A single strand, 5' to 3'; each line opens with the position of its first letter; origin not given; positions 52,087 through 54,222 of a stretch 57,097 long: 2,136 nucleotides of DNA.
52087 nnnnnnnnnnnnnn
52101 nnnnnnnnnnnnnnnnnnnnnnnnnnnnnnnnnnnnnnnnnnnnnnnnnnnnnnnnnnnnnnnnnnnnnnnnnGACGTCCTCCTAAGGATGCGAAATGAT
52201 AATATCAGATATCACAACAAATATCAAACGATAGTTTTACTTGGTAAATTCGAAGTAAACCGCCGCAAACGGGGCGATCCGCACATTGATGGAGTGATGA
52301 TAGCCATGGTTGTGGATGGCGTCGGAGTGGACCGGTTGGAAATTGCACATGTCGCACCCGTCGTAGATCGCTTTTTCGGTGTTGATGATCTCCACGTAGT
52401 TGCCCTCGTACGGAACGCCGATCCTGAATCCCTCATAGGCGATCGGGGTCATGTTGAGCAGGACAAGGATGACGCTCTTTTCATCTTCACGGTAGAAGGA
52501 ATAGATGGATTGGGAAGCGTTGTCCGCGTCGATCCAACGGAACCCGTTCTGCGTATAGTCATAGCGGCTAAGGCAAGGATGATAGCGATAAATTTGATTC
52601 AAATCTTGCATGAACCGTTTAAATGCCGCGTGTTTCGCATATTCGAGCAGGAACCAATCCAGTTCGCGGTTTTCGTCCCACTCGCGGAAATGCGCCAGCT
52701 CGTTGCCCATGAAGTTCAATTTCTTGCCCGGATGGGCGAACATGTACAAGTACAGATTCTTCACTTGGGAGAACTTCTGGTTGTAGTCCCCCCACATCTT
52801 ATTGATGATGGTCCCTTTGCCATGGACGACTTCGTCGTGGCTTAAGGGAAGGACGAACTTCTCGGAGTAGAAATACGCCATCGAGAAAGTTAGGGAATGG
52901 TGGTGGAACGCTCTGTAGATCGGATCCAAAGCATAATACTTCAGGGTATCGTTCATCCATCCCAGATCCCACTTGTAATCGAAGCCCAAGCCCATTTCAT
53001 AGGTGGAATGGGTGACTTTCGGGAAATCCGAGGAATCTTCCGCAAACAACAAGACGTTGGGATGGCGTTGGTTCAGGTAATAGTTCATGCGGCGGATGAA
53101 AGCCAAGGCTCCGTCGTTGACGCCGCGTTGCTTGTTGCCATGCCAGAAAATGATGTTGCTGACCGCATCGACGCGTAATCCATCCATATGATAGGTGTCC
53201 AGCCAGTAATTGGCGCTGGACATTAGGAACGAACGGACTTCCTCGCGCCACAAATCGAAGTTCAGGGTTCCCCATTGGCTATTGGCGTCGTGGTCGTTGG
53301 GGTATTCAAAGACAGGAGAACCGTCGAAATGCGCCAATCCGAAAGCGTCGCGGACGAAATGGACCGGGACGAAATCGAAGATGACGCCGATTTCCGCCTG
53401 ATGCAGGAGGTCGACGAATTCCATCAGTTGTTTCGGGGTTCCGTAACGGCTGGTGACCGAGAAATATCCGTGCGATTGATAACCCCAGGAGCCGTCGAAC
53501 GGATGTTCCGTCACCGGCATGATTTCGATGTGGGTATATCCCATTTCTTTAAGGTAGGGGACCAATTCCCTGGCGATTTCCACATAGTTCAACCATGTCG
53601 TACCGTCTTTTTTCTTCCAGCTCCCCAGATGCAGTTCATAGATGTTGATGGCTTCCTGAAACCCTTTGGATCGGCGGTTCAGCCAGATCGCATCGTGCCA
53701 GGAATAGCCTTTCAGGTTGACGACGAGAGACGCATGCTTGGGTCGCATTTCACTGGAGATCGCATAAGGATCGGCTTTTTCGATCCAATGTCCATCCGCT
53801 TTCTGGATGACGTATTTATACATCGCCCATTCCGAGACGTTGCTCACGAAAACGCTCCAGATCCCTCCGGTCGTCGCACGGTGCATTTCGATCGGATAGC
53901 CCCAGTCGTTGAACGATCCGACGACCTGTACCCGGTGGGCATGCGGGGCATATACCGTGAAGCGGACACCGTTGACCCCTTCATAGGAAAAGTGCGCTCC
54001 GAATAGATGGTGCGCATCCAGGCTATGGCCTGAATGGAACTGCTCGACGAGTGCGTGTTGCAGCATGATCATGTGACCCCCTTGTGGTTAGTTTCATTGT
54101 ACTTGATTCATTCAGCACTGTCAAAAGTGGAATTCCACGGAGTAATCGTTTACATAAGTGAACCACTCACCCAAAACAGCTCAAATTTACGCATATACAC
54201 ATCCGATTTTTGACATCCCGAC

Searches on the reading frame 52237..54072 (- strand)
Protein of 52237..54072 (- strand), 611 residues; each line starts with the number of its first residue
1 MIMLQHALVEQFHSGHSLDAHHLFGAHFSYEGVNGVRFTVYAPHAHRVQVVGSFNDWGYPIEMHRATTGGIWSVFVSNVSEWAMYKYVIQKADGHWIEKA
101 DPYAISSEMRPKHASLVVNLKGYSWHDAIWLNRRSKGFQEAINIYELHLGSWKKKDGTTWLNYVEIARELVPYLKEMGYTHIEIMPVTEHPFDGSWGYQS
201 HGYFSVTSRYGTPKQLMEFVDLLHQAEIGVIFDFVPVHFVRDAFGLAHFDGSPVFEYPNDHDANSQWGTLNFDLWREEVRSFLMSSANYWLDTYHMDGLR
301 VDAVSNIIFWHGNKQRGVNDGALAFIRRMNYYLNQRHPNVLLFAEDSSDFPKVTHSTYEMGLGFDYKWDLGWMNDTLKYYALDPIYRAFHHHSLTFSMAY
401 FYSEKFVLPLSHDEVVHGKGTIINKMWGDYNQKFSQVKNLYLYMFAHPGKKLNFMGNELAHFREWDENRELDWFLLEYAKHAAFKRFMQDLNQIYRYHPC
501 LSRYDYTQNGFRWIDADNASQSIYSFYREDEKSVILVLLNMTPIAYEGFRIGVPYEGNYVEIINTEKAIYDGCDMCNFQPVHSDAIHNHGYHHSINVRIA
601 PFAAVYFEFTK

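Call 30: find_encoding_contigs(protein=window:52237-54072:-, flank=10000, max_places=1)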
Protein window:52237-54072:- (611 aa): 10 contigs read that carry it; 1 place shown.
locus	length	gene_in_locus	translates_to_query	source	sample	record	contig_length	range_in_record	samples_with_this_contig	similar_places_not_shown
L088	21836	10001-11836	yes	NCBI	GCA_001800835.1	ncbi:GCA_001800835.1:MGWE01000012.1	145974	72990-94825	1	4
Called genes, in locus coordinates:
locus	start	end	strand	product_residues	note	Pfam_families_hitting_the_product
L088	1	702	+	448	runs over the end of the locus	PF00772:DnaB, PF03796:DnaB_C, PF06745:ATPase (weak), PF13481:AAA_25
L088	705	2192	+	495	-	PF07501:G5, PF01551:Peptidase_M23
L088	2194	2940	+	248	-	PF00753:Lactamase_B, PF23023:Anti-Pycsar_Apyc1, PF13483:Lactamase_B_3 (weak), PF12706:Lactamase_B_2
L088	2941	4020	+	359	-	PF00089:Trypsin, PF13365:Trypsin_2, PF13180:PDZ_2, PF17820:PDZ_6 (weak)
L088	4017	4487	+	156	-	PF02590:SPOUT_MTase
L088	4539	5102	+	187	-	PF00583:Acetyltransf_1 (weak), PF13673:Acetyltransf_10 (faint), PF13508:Acetyltransf_7 (weak)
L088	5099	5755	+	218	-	PF00753:Lactamase_B, PF19583:ODP (faint)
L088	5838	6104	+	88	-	PF00381:PTS-HPr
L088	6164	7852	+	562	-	PF02878:PGM_PMM_I, PF02879:PGM_PMM_II, PF02880:PGM_PMM_III, PF00408:PGM_PMM_IV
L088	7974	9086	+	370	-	PF00990:GGDEF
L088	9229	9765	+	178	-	PF01066:CDP-OH_P_transf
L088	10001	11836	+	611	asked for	PF22019:GlgB_N, PF02922:CBM_48, PF00128:Alpha-amylase, PF02806:Alpha-amylase_C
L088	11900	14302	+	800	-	PF00343:Phosphorylase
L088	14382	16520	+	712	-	PF17999:PulA_N1, PF02922:CBM_48 (weak), PF00128:Alpha-amylase (weak)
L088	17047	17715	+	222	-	PF16161:DUF4867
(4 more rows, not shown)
